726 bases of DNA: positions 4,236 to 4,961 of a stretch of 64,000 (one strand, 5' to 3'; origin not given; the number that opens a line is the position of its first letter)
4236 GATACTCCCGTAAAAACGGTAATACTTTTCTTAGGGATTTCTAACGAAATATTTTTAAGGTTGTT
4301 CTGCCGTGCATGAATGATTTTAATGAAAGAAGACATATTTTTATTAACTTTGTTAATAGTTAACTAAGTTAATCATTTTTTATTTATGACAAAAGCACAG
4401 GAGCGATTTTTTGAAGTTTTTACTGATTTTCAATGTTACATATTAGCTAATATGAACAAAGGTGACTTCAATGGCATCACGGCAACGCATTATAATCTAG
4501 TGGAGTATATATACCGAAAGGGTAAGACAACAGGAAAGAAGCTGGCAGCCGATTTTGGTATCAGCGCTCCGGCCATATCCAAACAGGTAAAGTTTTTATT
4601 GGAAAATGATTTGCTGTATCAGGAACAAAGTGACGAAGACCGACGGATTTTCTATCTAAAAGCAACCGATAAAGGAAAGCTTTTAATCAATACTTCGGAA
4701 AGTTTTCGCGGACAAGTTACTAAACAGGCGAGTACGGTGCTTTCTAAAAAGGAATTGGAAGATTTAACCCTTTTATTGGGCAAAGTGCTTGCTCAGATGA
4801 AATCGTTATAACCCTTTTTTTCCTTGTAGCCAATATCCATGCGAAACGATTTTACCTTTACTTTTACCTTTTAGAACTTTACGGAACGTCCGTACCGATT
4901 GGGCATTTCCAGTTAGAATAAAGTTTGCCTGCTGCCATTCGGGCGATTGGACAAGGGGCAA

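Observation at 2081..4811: Short UvrA paralog divergently paired with a MarR regulator and two operator palindromes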

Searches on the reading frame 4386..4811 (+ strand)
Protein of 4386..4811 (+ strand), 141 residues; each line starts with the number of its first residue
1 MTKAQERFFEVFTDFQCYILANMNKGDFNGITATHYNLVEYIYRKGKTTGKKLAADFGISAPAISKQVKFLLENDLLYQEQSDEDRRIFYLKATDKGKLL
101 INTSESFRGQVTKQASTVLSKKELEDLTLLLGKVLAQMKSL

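Call 3: search_protein_families(library=pfam, proteins=[window:4386-4811:+], max_evalue=0.01)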
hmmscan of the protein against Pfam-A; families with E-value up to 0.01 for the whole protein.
window:4386-4811:+ (141 aa): 5 families
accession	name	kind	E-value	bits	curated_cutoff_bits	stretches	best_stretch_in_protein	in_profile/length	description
PF12802.13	MarR_2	-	5.8e-09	36.4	27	1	30-88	2-61/61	MarR family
PF01047.28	MarR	-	9.5e-09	35.5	24.6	1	31-88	1-58/59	MarR family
PF13463.12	HTH_27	-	2.1e-05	25.2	22.2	1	35-97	5-68/68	Winged helix DNA-binding domain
PF22381.2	Staph_reg_Sar_Rot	-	9.7e-05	22.8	27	1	31-102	12-83/85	Transcriptional regulator SarA/Rot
PF13412.12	HTH_24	-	0.00011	22.2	21.9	1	33-76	3-46/48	Winged helix-turn-helix DNA-binding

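Call 4: search_protein_families(library=ncbifam, proteins=[window:4386-4811:+], max_evalue=0.01)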
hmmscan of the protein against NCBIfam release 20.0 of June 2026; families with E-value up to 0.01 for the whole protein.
window:4386-4811:+ (141 aa): 13 families
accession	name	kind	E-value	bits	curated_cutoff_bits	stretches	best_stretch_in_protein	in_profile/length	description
NF045593.1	bilirub_TF_BilQ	equivalog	2.7e-10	40.1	125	1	14-136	14-133/135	bilirubin utilization transcriptional regulator BilQ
NF050133.1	TransRegFabT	equivalog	4.9e-10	39.8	200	1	19-129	15-125/138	fatty acid biosynthesis transcriptional regulator FabT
NF038251.1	AdcR_fam_Zn_TF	equivalog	2.2e-08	34.5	175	1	42-108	44-110/143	zinc-dependent MarR family transcriptional regulator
TIGR02337.1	HpaR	equivalog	1.9e-07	31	121.2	1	29-133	24-128/130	homoprotocatechuate degradation operon regulator HpaR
NF053814.1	teico_TcaR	equivalog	3.7e-07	30.3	170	1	31-138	36-145/151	MarR family transcriptional regulator TcaR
NF002926.0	PRK03573.1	equivalog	2e-06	27.8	120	1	32-135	30-134/144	transcriptional regulator SlyA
TIGR01889.1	Staph_reg_Sar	paralog_domain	5e-05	23.6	62.6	1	22-98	15-94/109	staphylococcal accessory regulator family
TIGR01884.1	cas_HTH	subfamily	5.4e-05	22.7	60.2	1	30-82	139-191/202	CRISPR-associated CARF protein Csa3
NF033788.1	HTH_metalloreg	subfamily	0.00013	21.7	55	1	35-82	13-60/77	metalloregulator ArsR/SmtB family transcription factor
NF008122.0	PRK10870.1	equivalog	0.00024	20.9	157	1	72-139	96-163/176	transcriptional repressor MprA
NF052638.1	TransRegOhrRVib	equivalog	0.00056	19.6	200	1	47-138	55-140/141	transcriptional regulator OhrR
NF033789.1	repress_SdpR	subfamily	0.00081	19.3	100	1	44-83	18-57/79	autorepressor SdpR family transcription factor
TIGR02702.1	SufR_cyano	equivalog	0.0018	18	178.8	1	34-98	2-69/208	iron-sulfur cluster biosynthesis transcriptional regulator SufR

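Call 28: search_solved_structures(query=window:4386-4808:+, max_evalue=0.01, show_alignments=3)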
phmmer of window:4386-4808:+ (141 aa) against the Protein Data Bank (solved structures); distinct sequences matched with E-value up to 0.01: 17.
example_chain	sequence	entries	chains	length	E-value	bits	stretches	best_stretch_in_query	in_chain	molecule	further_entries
2fbk_A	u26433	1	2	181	1.4e-05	28.5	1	29-138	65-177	transcriptional regulator, MarR family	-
5dd8_A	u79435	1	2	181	1.4e-05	28.5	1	29-138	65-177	Transcriptional regulator, MarR family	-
8ylm_A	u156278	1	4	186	1.5e-05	28.4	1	29-138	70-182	Transcriptional regulator, MarR family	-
2bv6_A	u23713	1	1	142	1.6e-05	28.4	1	32-135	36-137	HTH-TYPE TRANSCRIPTIONAL REGULATOR MGRA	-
7xl9_A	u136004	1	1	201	1.9e-05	28.1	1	29-138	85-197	Transcriptional regulator, MarR family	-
4xrf_A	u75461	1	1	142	4.3e-05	26.9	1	6-133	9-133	Transcriptional regulator, MarR family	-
3oop_A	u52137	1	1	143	4.6e-05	26.8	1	29-133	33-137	Lin2960 protein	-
3kp2_A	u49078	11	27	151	5.9e-05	26.5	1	29-131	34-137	Transcriptional regulator TcaR | TcaR transcription regulator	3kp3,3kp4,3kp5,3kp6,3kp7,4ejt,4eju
2a61_A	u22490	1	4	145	0.00029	24.2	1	27-128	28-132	transcriptional regulator Tm0710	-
9qdr_A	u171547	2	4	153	0.00043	23.7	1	29-137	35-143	MarR family transcriptional regulator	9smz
3nrv_A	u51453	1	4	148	0.00056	23.3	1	30-135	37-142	Putative transcriptional regulator (MarR/EmrR family)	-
7dvn_A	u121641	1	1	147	0.00076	22.9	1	36-131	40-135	MarR family transcriptional regulator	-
4em0_B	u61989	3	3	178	0.0015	22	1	31-102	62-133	Uncharacterized HTH-type transcriptional regulator SAR2349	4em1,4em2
6jbx_A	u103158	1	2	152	0.0052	20.2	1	10-124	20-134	Fatty acid biosynthesis transcriptional regulator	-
5jlu_A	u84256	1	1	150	0.007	19.8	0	43-121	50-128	Adhesin competence repressor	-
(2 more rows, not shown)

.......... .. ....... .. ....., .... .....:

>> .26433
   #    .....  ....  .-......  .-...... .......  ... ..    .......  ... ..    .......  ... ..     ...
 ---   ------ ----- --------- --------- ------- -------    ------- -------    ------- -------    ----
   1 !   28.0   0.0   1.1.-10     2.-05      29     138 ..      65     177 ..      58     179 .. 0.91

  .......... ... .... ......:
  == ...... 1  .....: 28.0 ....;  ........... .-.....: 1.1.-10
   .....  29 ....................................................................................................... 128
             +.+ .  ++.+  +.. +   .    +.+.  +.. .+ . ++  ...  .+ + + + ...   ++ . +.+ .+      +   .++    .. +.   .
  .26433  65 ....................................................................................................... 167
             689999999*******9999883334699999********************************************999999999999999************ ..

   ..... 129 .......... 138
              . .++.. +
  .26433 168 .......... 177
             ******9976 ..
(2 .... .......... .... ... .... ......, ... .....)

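Call 30: find_homologous_proteins(query=window:4386-4808:+, max_evalue=0.00001)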
Query window:4386-4808:+ (141 aa): 31 proteins with E <= 0.00001 among 68 candidates.
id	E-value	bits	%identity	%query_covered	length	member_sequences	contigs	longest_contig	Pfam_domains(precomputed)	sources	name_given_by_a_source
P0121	1.3e-84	298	100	100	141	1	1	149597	PF01047.29,PF12802.14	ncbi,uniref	ncbi:hypothetical protein GCM10023231_01620 [Olivibacter ginsenosidimutans]|uniref:HTH marR-type dom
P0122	2.8e-74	265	89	97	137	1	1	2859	PF01047.29,PF12802.14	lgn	-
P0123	1.4e-73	263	89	99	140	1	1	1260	PF01047.29,PF12802.14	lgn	-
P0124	1.5e-73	263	88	99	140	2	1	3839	PF01047.29,PF12802.14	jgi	jgi:DNA-binding MarR family transcriptional regulator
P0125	7.2e-73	261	87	99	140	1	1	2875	PF01047.29,PF12802.14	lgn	-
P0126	7.3e-73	261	87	99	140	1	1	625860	PF01047.29,PF12802.14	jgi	jgi:DNA-binding MarR family transcriptional regulator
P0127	2.7e-72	259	87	99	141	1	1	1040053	PF01047.29,PF13412.13,PF13463.13,PF12802.14,PF22381.3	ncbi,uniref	ncbi:MarR family transcriptional regulator [Olivibacter sp. CPCC 100613]|uniref:MarR family winged h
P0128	2.7e-71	255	86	99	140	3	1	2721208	PF01047.29,PF12802.14,PF22381.3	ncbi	ncbi:MarR family transcriptional regulator [Olivibacter jilunii]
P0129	5.2e-71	255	86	99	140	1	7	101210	PF01047.29,PF12802.14,PF22381.3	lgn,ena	-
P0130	5.2e-71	255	86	99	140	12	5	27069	PF01047.29,PF12802.14,PF22381.3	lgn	-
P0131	1.4e-70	253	85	99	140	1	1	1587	PF01047.29,PF12802.14,PF22381.3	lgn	-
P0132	1.5e-70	253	85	99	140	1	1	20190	PF01047.29,PF12802.14,PF22381.3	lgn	-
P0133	1.6e-70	253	85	99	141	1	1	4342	PF01047.29,PF12802.14,PF22381.3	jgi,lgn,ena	-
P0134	2.1e-70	253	85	99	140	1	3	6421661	PF01047.29,PF12802.14,PF22381.3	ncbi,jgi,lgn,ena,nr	ncbi:MarR family transcriptional regulator [Olivibacter sp. LS-1]|jgi:DNA-binding MarR family transc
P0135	3.0e-56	207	85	83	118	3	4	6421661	PF01047.29,PF12802.14,PF22381.3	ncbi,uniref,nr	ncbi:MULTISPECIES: MarR family winged helix-turn-helix transcriptional regulator [Olivibacter]|unire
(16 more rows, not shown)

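Call 43: predict_structure(alignment_id=A2)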
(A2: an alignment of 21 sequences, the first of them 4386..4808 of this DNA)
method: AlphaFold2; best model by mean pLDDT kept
length: 141 residues; sequences in the alignment: 21
mean_pLDDT: 88.4   pTM: 0.70
mean pLDDT of the five models: 88.4, 87.6, 87.4, 87.3, 86.7
residues with pLDDT >= 90: 79; 70-90: 54; 50-70: 8; < 50: 0
segments of 3 or more residues with pLDDT < 50: none
pLDDT, mean of each block of 10 residues (from residue 1): 92 87 62 84 90 89 89 93 90 92 89 96 97 91 69
secondary structure, 60 per line:
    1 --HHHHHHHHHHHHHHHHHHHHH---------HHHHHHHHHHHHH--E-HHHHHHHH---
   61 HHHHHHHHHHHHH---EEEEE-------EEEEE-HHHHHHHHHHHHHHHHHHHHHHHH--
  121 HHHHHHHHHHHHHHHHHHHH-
elements in order: H3-23 H33-45 H50-57 H61-73 E77-81 E89-93 H95-118 H121-140

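Call 47: fold_search(model_id=the predicted structure, library=pdb)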
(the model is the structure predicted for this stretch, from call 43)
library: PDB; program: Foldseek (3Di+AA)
matches with E <= 10: 1633; with E <= 0.001: 150
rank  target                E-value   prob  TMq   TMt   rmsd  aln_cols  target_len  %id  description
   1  6jbx_B                5.3e-06  1.00  0.59  0.58   6.5       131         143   15  Crystal structure of Streptococcus pneumoniae FabT in complex with DNA (released 2019-07-24)
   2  8zde_C                9.2e-06  1.00  0.56  0.57   7.6       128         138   18  Crystal structure of HsmR with DNA bound (released 2025-11-05)
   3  5yi1                  1.0e-05  1.00  0.53  0.56   6.3       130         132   17  Structure of Lactococcus lactis ZitR, C30AH42A mutant in apo form (released 2017-12-06)
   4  1s3j_B                1.4e-05  1.00  0.62  0.62   5.6       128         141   20  X-ray crystal structure of YusO protein from Bacillus subtilis (released 2004-04-13)
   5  1lnw_A                1.5e-05  1.00  0.56  0.56   6.9       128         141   20  CRYSTAL STRUCTURE OF THE MEXR REPRESSOR OF THE MEXAB-OPRM MULTIDRUG EFFLUX OPERON OF PSEUDOMONAS AERUGINOSA (released 2002-09-11)
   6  5jls                  1.5e-05  1.00  0.51  0.54   6.8       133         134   21  Crystal Structure of Adhesin competence repressor (AdcR) from Streptococcus pyogenes (C-terminally His tagged) (released 2017-05-03)
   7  8zde_A                1.7e-05  1.00  0.56  0.57   7.4       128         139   18  Crystal structure of HsmR with DNA bound (released 2025-11-05)
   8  5yhy                  1.8e-05  1.00  0.48  0.47   4.7       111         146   19  Structure of Lactococcus lactis ZitR, C30S mutant (released 2017-12-06)
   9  6jbx_A                1.9e-05  1.00  0.57  0.56   7.0       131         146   15  Crystal structure of Streptococcus pneumoniae FabT in complex with DNA (released 2019-07-24)
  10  5yi0_A                2.0e-05  1.00  0.49  0.48   4.3       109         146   18  Structure of Lactococcus lactis ZitR, C30AH42A mutant (released 2017-12-06)
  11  4l9n_B                2.1e-05  1.00  0.61  0.62   6.2       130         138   20  Crystal structure of MepR A103V mutant from multidrug resistant S. aureus clinical isolate (released 2013-09-11)
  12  5yhx_M                2.1e-05  1.00  0.49  0.48   5.1       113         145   18  Structure of Lactococcus lactis ZitR, wild type (released 2017-12-06)
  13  4xrf                  2.1e-05  1.00  0.54  0.54   9.7       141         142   23  Crystal structure of MepR like protein complexed with pseudoligands (released 2016-02-10)
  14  3bpx_A                2.3e-05  1.00  0.54  0.52   7.9       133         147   20  Crystal Structure of MarR (released 2008-05-20)
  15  1s3j_A                2.4e-05  1.00  0.60  0.59   6.7       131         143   19  X-ray crystal structure of YusO protein from Bacillus subtilis (released 2004-04-13)
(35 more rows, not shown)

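Call 50: search_dna_similar(query=window:4386-4808:+, collection=plasmids, mode=protein, max_evalue=0.000001, max_rows=40)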
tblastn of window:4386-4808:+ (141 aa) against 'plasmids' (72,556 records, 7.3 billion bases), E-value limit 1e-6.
Records with a match: 2; places in all: 2; records where one place covers at least 80% of the query: 2.
Best place of each record, by identity: <60% 2.
By first word of the organism name: Clostridium 1; Brevibacillus 1.
By predicted mobility (MOB-suite, as given by PLSDB): non-mobilizable 2.
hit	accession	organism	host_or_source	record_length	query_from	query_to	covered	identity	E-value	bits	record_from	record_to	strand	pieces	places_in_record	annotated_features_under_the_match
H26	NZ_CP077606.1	Clostridium tagluense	single colony,lamb meat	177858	4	134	93%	32.1%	1e-10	65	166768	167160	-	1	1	MarR family transcriptional regulator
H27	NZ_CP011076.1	Brevibacillus laterosporus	Oryza sativa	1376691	12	134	87%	33.3%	4e-16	81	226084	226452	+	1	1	none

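Call 51: get_annotated_region(hit=H27, flank=5000)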
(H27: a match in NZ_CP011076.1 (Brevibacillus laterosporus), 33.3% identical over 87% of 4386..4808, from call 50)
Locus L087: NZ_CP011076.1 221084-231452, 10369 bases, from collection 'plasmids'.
description: Brevibacillus laterosporus strain B9 plasmid unnamed2, complete sequence
organism: Brevibacillus laterosporus (NCBI taxid 1465)
taxonomy: Bacteria; Bacillota; Bacilli; Bacillales; Paenibacillaceae; Brevibacillus; Brevibacillus laterosporus
host: -; source: Oryza sativa; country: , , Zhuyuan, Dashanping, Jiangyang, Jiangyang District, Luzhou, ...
typing (MOB-suite, as given by PLSDB): non-mobilizable
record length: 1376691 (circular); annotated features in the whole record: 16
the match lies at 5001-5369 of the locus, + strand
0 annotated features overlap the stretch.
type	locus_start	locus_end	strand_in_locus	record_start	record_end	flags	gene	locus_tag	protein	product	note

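Call 56: find_homologous_proteins(query=A3, max_evalue=1e-8)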
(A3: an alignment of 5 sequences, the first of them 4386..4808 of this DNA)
Query A3 (5 sequences) (141 aa, profile of the alignment): 424 proteins with E <= 1e-8 among 2105 candidates; the best 120 are listed.
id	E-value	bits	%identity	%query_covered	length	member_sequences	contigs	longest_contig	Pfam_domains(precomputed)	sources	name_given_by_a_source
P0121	1.5e-63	231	100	100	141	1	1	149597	PF01047.29,PF12802.14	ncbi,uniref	ncbi:hypothetical protein GCM10023231_01620 [Olivibacter ginsenosidimutans]|uniref:HTH marR-type dom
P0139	1.7e-63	230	60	99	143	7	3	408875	PF01047.29,PF13412.13,PF13463.13,PF01022.27,PF12802.14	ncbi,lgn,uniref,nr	ncbi:DNA-binding MarR family transcriptional regulator [Chitinophaga terrae (ex Kim and Jung 2007)]|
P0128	1.4e-60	221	86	99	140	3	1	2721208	PF01047.29,PF12802.14,PF22381.3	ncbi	ncbi:MarR family transcriptional regulator [Olivibacter jilunii]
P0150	2.0e-60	221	55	99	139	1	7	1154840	PF01047.29,PF13412.13,PF13463.13,PF13601.13,PF12802.14,PF22381.3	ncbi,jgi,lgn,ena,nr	nr:MarR family transcriptional regulator [uncultured Sphingobacterium sp.]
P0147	2.7e-60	220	55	99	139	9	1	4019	PF01047.29,PF22166.4,PF13463.13,PF12802.14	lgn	-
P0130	3.0e-60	220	86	99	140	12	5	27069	PF01047.29,PF12802.14,PF22381.3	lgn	-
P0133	3.0e-60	220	85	99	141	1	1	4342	PF01047.29,PF12802.14,PF22381.3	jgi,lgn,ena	-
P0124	4.1e-60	220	88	99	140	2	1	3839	PF01047.29,PF12802.14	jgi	jgi:DNA-binding MarR family transcriptional regulator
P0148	4.2e-60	219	55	99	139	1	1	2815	PF01047.29,PF22166.4,PF13463.13,PF13601.13,PF12802.14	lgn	-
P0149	5.9e-60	219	55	99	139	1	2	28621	PF01047.29,PF13463.13,PF12802.14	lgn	-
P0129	5.9e-60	219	86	99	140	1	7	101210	PF01047.29,PF12802.14,PF22381.3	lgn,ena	-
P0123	9.7e-60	218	89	99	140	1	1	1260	PF01047.29,PF12802.14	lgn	-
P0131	1.0e-59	218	85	99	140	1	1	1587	PF01047.29,PF12802.14,PF22381.3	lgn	-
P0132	1.1e-59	218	85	99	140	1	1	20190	PF01047.29,PF12802.14,PF22381.3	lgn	-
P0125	1.3e-59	218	87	99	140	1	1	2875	PF01047.29,PF12802.14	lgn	-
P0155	4.9e-57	210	31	93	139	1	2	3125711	PF01047.29,PF12802.14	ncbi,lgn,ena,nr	nr:MarR family transcriptional regulator [uncultured Caproiciproducens sp.]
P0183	5.7e-54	200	34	93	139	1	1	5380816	PF01047.29,PF13412.13,PF12802.14,PF22381.3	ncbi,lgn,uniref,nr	ncbi:MarR family winged helix-turn-helix transcriptional regulator [Pelosinus fermentans]|uniref:Tra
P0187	8.6e-54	199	33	87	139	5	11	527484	PF01047.29,PF13463.13,PF12802.14,PF22381.3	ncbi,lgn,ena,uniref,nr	ncbi:MarR family winged helix-turn-helix transcriptional regulator [Anaerosalibacter massiliensis]|u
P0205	1.9e-53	198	32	86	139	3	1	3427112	PF01047.29,PF12802.14,PF22381.3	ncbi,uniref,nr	ncbi:MarR family winged helix-turn-helix transcriptional regulator [Alkaliphilus sp. B6464]|uniref:M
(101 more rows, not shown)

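Call 57: find_encoding_contigs(protein=P0183, flank=4000, max_places=1)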
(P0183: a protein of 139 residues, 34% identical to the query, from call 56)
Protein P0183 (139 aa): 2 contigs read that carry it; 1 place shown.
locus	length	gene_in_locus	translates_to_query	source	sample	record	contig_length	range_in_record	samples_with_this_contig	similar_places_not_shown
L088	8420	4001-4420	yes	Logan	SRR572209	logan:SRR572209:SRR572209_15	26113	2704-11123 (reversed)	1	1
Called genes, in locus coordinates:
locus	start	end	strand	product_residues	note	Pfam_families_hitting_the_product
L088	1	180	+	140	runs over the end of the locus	PF00892:EamA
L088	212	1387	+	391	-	PF02417:Chromate_transp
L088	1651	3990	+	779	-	PF03193:RsgA_GTPase (faint), PF02463:SMC_N (faint), PF13191:AAA_16 (faint), PF13555:AAA_29 (faint), PF01443:Viral_helicase1 (faint), PF13304:AAA_21 (faint), PF13401:AAA_22 (faint), PF00005:ABC_tran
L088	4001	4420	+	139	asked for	PF12802:MarR_2, PF22381:Staph_reg_Sar_Rot (weak), PF01047:MarR, PF13412:HTH_24 (weak)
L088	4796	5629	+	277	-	PF12844:HTH_19, PF13560:HTH_31 (weak), PF01381:HTH_3, PF03848:TehB, PF13489:Methyltransf_23, PF13649:Methyltransf_25, PF13847:Methyltransf_31 (weak), PF08241:Methyltransf_11 (weak), +1 more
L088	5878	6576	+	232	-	PF03959:FSH1 (faint), PF12697:Abhydrolase_6, PF00326:Peptidase_S9 (faint), PF12146:Hydrolase_4, PF00561:Abhydrolase_1, PF02230:Abhydrolase_2 (faint)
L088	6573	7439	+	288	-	PF01209:Ubie_methyltran, PF05401:NodS, PF13489:Methyltransf_23, PF05175:MTS, PF13649:Methyltransf_25, PF13847:Methyltransf_31, PF08241:Methyltransf_11, PF08242:Methyltransf_12, +2 more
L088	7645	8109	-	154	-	PF00583:Acetyltransf_1, PF13673:Acetyltransf_10, PF13508:Acetyltransf_7, PF08445:FR47 (weak)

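Call 58: find_encoding_contigs(protein=P0155, flank=4000, max_places=1)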
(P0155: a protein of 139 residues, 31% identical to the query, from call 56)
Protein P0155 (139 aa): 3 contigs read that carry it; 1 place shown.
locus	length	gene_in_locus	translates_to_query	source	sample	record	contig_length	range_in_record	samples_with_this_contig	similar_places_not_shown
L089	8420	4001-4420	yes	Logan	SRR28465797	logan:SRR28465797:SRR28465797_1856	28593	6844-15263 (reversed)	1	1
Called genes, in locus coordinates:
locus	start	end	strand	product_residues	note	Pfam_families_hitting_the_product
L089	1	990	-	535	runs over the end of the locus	PF03432:Relaxase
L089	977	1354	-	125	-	PF21983:NikA-like, PF05713:MobC (weak)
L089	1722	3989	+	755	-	PF02463:SMC_N (faint), PF03193:RsgA_GTPase (faint), PF13175:AAA_15 (faint), PF13191:AAA_16 (faint), PF13555:AAA_29 (faint), PF01443:Viral_helicase1 (faint), PF13304:AAA_21 (faint), PF00005:ABC_tran, +1 more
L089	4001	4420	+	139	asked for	PF12802:MarR_2, PF01047:MarR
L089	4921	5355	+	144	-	PF08281:Sigma70_r4_2, PF04545:Sigma70_r4 (weak)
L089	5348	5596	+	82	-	PF12645:HTH_16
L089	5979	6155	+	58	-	PF14202:TnpW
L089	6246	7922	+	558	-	PF00239:Resolvase, PF07508:Recombinase, PF13408:Zn_ribbon_recom, PF14287:DUF4368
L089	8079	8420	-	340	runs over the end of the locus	PF07833:Cu_amine_oxidN1, PF13739:PdaC (weak), PF11738:DUF3298 (weak)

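Call 59: find_encoding_contigs(protein=P0205, flank=4000, max_places=1)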
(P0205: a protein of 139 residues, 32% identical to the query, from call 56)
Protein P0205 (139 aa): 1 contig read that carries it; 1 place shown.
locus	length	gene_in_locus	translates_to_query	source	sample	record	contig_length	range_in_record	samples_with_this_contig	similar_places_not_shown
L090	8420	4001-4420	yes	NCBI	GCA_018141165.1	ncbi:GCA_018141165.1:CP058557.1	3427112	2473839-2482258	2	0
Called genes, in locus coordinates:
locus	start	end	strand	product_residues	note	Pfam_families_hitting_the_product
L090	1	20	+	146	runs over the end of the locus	-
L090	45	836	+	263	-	PF19822:DUF6304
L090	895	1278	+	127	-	-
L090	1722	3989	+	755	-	PF02463:SMC_N (faint), PF03193:RsgA_GTPase (faint), PF13175:AAA_15 (faint), PF13191:AAA_16 (faint), PF13555:AAA_29 (faint), PF01443:Viral_helicase1 (faint), PF02492:cobW (faint), PF00005:ABC_tran, +2 more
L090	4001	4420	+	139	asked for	PF12802:MarR_2, PF22381:Staph_reg_Sar_Rot (weak), PF01047:MarR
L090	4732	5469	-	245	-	PF01416:PseudoU_synth_1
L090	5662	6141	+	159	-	PF20140:DUF6530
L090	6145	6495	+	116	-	-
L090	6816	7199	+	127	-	PF03965:Penicillinase_R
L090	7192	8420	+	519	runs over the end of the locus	PF05569:Peptidase_M56, PF16107:DUF4825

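Call 60: find_encoding_contigs(protein=P0187, flank=4000, max_places=1)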
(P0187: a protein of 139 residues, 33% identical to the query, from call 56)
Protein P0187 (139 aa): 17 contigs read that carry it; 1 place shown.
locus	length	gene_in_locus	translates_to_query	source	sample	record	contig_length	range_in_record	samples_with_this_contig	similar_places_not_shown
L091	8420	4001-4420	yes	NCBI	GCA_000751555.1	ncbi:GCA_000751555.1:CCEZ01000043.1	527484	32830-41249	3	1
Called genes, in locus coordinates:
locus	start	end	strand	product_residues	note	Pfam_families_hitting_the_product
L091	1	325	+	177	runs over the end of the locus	PF04542:Sigma70_r2, PF08281:Sigma70_r4_2, PF04545:Sigma70_r4 (weak)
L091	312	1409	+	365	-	-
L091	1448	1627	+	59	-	-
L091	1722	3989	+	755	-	PF02463:SMC_N (faint), PF03193:RsgA_GTPase (faint), PF13175:AAA_15 (faint), PF13191:AAA_16 (faint), PF13555:AAA_29 (faint), PF01443:Viral_helicase1 (faint), PF02492:cobW (faint), PF00005:ABC_tran, +2 more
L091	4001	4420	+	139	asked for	PF12802:MarR_2, PF22381:Staph_reg_Sar_Rot (weak), PF01047:MarR, PF13463:HTH_27 (weak)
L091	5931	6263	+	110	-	PF00512:HisKA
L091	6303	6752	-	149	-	PF13248:Zn_ribbon_3, PF13240:Zn_Ribbon_1 (weak)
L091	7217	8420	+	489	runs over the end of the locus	PF02463:SMC_N (faint), PF00005:ABC_tran, PF13555:AAA_29 (faint), PF13304:AAA_21 (faint), PF00005:ABC_tran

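Call 62: search_protein_families(library=padloc, proteins=[window:4386-4808:+], max_evalue=0.001)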
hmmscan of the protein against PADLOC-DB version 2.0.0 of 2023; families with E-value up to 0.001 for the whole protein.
window:4386-4808:+ (141 aa): 4 families
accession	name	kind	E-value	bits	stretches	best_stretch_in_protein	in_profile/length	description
PDLC01879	CARF3--CARF_TM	-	3.9e-07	27.9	1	29-103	152-219/222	-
PDLC01434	CasR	-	4.4e-06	24.7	1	21-85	117-177/191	"CAS-I,CAS-II,CAS-III,CAS-IV,CAS-V,CAS-VI; associated_signaling"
PDLC01848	CARF3--CARF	-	0.00015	19.5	1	29-102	133-194/197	-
PDLC01268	CasR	-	0.00033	18.7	1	26-83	118-169/179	"CAS-I,CAS-II,CAS-III,CAS-IV,CAS-V,CAS-VI; associated_signaling"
